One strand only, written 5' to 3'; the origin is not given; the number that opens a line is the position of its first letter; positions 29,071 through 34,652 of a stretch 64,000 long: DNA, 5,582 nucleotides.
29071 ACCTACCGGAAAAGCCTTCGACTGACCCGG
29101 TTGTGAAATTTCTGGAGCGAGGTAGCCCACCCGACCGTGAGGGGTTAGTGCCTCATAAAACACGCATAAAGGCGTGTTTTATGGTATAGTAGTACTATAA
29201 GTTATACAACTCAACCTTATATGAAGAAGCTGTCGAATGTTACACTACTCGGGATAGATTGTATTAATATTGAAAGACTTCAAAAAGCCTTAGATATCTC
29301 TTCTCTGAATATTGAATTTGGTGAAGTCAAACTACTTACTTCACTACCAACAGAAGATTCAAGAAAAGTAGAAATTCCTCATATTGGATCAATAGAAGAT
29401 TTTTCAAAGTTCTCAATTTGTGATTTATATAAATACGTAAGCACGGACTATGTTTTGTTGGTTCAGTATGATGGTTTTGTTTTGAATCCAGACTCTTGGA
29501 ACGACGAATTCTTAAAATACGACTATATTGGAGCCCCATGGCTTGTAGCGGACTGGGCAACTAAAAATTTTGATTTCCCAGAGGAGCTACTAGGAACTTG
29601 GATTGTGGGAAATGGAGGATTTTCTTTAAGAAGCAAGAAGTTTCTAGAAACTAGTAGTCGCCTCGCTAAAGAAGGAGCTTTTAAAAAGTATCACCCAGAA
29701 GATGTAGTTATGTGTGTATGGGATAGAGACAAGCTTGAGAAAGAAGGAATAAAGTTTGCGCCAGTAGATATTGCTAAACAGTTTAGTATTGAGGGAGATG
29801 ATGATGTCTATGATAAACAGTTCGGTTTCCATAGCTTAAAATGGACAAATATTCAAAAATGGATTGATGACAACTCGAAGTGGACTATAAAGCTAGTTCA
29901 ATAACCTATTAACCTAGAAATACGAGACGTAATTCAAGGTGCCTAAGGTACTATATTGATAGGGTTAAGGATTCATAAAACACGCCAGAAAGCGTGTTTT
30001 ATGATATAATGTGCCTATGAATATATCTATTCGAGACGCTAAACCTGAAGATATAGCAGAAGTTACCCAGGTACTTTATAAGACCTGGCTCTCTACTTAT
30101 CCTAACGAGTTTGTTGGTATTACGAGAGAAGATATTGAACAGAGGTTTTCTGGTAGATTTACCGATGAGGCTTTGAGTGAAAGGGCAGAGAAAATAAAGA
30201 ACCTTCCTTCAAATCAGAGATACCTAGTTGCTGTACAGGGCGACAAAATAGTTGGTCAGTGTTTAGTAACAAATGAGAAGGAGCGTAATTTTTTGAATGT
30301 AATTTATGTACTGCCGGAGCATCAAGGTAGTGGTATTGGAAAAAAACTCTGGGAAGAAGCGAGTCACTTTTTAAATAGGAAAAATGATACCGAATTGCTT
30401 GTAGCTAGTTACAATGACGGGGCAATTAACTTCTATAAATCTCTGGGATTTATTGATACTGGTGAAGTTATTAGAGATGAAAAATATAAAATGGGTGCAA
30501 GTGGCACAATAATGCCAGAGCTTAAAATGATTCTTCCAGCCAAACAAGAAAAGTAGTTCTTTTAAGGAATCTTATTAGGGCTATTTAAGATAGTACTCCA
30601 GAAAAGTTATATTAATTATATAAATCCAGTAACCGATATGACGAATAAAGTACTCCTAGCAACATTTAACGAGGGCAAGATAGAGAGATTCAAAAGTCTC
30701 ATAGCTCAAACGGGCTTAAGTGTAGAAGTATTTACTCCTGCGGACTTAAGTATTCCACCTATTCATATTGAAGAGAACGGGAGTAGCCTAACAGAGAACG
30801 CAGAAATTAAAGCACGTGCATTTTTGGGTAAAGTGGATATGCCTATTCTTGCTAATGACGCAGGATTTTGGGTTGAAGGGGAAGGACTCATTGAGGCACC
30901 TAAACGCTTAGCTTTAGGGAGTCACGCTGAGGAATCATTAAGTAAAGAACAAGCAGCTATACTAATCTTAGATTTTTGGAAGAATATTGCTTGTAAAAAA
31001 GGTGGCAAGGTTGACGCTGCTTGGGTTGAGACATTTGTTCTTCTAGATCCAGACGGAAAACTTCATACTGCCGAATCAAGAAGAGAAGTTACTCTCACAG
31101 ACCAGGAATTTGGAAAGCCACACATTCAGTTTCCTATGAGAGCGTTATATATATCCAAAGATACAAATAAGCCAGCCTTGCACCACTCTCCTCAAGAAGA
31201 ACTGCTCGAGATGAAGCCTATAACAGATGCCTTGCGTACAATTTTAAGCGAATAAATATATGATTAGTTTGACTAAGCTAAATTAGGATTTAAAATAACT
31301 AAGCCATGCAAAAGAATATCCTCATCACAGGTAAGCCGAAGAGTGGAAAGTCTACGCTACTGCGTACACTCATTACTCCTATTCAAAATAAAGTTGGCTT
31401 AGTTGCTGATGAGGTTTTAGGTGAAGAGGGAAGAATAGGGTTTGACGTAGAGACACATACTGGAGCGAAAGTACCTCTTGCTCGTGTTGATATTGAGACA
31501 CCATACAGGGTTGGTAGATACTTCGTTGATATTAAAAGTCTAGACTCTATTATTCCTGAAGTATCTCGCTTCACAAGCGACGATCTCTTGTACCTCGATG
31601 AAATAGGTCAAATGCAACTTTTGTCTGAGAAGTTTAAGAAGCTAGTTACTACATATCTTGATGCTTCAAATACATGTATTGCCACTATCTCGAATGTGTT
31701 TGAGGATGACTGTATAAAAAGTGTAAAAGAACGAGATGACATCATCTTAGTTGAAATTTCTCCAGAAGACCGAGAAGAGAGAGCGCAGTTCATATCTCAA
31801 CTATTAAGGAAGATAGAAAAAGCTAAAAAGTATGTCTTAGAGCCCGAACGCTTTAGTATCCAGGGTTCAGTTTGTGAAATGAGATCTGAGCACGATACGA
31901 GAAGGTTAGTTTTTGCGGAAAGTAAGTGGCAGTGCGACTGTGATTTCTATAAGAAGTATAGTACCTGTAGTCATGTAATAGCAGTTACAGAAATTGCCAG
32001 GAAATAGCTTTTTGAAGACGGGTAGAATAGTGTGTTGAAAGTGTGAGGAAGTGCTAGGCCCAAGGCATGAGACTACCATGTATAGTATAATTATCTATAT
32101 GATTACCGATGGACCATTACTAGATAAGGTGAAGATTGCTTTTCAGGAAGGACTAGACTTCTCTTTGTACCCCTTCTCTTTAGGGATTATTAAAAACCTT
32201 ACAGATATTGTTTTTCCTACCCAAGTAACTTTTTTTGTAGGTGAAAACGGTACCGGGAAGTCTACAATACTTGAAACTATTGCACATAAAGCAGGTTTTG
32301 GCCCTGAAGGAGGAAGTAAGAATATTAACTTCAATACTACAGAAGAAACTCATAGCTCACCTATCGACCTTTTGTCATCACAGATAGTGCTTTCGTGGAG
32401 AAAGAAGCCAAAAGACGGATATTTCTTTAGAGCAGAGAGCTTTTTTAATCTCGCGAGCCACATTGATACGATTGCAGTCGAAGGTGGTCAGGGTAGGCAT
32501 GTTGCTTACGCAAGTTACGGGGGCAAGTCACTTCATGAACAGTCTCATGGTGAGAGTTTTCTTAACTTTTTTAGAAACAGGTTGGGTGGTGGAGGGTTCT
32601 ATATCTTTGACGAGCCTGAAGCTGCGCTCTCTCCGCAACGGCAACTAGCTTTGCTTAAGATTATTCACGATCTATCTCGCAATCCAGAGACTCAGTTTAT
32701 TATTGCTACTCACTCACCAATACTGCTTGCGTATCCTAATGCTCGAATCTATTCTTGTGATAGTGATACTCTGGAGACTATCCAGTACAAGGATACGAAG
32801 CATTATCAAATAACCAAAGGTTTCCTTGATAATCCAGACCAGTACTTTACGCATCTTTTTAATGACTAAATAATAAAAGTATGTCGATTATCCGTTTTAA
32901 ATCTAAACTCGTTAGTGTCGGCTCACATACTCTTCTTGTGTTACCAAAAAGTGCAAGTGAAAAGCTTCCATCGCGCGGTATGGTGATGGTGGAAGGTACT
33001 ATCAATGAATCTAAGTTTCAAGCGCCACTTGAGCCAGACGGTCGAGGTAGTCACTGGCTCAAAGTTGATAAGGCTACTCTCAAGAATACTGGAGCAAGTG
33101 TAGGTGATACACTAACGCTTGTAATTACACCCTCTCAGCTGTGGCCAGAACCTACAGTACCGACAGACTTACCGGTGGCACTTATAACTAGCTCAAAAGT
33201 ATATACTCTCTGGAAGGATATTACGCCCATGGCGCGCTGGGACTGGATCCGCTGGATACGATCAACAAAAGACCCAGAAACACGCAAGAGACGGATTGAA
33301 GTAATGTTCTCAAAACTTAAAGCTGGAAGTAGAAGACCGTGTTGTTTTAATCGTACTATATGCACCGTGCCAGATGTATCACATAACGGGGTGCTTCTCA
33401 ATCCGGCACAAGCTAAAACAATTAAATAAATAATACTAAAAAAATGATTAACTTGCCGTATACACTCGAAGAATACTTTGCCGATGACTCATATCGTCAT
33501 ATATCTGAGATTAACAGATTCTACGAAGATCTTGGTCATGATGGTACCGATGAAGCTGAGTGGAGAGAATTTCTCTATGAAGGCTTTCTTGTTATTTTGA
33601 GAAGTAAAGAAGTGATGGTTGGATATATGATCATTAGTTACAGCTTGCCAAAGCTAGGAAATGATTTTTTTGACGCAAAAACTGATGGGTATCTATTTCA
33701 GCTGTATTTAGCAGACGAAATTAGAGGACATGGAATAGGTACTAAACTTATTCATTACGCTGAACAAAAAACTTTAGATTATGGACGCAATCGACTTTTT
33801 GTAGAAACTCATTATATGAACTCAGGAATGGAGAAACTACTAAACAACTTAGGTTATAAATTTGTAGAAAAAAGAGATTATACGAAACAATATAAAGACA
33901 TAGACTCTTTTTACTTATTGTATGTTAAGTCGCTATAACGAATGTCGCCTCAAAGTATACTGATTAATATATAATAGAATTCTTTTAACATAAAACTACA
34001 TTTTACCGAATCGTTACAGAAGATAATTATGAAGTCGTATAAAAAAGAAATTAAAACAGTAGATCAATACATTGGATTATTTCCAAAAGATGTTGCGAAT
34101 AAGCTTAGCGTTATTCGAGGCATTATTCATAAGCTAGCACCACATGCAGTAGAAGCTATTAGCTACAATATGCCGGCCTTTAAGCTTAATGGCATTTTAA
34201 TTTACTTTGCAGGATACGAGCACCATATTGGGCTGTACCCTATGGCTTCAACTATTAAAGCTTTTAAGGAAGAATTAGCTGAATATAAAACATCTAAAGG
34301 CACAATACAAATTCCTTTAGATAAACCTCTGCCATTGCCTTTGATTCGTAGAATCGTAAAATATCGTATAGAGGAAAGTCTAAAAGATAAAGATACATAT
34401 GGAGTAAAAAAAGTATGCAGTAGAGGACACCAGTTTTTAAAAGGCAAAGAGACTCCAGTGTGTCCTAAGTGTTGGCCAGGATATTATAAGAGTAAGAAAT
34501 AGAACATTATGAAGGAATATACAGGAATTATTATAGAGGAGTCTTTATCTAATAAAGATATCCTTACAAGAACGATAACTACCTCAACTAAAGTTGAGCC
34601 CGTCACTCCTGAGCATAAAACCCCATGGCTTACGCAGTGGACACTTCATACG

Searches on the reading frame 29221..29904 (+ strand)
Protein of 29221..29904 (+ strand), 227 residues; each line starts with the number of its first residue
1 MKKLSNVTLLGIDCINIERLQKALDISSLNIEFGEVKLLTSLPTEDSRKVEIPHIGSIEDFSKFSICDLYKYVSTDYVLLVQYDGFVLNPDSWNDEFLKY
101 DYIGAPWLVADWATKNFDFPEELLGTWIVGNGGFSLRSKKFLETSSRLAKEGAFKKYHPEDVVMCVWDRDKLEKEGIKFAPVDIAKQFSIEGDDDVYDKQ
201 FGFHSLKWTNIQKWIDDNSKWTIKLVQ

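Call 46: search_protein_families(library=pfam, proteins=[window:29221-29904:+], max_evalue=0.00001)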
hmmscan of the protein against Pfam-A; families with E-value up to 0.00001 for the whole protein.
window:29221-29904:+ (227 aa): 1 family
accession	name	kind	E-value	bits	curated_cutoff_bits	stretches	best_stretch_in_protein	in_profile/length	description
PF18922.5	DUF5672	-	1.4e-19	70.7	24.4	1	55-193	12-147/164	Protein of unknown function (DUF5672)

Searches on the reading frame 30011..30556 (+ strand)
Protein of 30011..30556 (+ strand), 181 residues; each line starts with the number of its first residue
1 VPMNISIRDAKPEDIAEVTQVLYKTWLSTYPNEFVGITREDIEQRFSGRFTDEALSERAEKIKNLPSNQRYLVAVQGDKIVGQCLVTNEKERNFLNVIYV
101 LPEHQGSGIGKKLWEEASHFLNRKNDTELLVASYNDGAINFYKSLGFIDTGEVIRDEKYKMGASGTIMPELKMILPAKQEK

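Call 46: search_protein_families(library=pfam, proteins=[window:30011-30556:+], max_evalue=0.00001)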
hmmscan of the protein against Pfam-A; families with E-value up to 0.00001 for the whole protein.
window:30011-30556:+ (181 aa): 4 families
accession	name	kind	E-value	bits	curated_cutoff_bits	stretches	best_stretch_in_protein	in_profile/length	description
PF00583.31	Acetyltransf_1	-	7.3e-16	58.9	20.7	1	43-147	9-116/116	Acetyltransferase (GNAT) family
PF13508.13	Acetyltransf_7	-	2.6e-15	57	27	1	68-148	2-83/84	Acetyltransferase (GNAT) domain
PF13673.13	Acetyltransf_10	-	3.2e-15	56.7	23.6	1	40-156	8-116/128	Acetyltransferase (GNAT) domain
PF08445.16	FR47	-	1.2e-07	32.1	22.1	1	92-149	21-79/86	FR47-like protein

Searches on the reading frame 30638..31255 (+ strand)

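Call 46: search_protein_families(library=pfam, proteins=[window:30638-31255:+], max_evalue=0.00001)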
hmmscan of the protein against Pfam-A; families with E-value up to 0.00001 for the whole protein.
window:30638-31255:+ (205 aa): 1 family
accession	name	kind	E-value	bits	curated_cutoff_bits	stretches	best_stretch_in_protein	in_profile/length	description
PF01725.21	Ham1p_like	-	1.8e-10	41.5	22.5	1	5-161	1-145/186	Ham1 family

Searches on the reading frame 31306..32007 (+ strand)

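Call 46: search_protein_families(library=pfam, proteins=[window:31306-32007:+], max_evalue=0.00001)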
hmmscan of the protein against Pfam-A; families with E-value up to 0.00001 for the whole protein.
window:31306-32007:+ (233 aa): 1 family
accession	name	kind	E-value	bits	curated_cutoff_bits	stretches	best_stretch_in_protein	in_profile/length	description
PF03266.21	NTPase_1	-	5e-30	105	23.9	1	4-159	1-163/168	NTPase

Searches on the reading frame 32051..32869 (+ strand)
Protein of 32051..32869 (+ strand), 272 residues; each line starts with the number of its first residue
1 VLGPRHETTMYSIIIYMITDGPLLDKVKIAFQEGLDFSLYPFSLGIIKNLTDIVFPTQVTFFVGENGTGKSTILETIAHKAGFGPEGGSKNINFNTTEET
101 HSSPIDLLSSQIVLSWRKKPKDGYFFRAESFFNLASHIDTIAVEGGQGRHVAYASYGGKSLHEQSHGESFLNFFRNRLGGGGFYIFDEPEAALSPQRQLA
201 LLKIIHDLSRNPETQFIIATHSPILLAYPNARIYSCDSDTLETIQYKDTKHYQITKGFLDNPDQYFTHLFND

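Call 46: search_protein_families(library=pfam, proteins=[window:32051-32869:+], max_evalue=0.00001)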
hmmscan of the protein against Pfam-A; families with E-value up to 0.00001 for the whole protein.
window:32051-32869:+ (272 aa): 4 families
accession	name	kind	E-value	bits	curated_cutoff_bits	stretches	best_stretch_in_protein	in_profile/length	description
PF13175.12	AAA_15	-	3.9e-15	56.8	32.1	1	182-225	330-373/374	AAA ATPase domain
PF13304.12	AAA_21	-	4.8e-14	53.6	27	1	180-226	258-303/304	AAA domain, putative AbiEii toxin, Type IV TA system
PF02463.25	SMC_N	-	2.7e-09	37.2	40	0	51-82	18-49/220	RecF/RecN/SMC N terminal domain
PF13476.12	AAA_23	-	2.1e-06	28.9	27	1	47-79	10-41/201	AAA domain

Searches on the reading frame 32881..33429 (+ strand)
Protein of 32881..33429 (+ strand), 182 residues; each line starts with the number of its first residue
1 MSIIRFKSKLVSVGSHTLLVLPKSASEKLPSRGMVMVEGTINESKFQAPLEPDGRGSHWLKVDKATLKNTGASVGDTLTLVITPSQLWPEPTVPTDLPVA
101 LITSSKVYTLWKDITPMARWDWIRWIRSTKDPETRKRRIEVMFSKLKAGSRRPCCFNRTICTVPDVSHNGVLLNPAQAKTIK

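Call 46: search_protein_families(library=pfam, proteins=[window:32881-33429:+], max_evalue=0.00001)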
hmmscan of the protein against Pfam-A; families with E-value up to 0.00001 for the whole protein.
window:32881-33429:+ (182 aa): 2 families
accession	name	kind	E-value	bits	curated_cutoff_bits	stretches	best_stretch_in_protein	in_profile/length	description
PF08922.17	DUF1905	-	4e-15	56.1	24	1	6-81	1-80/81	Domain of unknown function (DUF1905)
PF13376.11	OmdA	-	3.1e-14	53.1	25.6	1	90-149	1-60/60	Bacteriocin-protection, YdeI or OmpD-Associated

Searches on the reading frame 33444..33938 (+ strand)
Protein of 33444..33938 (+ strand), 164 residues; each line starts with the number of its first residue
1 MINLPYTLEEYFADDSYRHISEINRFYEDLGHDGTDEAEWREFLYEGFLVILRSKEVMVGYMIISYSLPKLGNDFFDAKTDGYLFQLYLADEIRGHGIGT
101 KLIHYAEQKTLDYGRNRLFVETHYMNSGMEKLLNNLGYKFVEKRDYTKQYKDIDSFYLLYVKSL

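Call 46: search_protein_families(library=pfam, proteins=[window:33444-33938:+], max_evalue=0.00001)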
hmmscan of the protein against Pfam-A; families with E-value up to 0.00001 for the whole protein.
window:33444-33938:+ (164 aa): 1 family
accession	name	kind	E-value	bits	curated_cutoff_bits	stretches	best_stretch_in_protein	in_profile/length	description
PF00583.31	Acetyltransf_1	-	1.8e-10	41.6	20.7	1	31-138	17-116/116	Acetyltransferase (GNAT) family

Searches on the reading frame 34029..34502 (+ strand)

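Call 46: search_protein_families(library=pfam, proteins=[window:34029-34502:+], max_evalue=0.00001)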
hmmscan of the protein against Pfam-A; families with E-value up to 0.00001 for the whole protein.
window:34029-34502:+ (157 aa): 1 family
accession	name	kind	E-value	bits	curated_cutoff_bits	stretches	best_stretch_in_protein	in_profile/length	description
PF08818.16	DUF1801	-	2.9e-15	56.9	27.2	1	26-114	5-85/85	Domain of unknown function (DU1801)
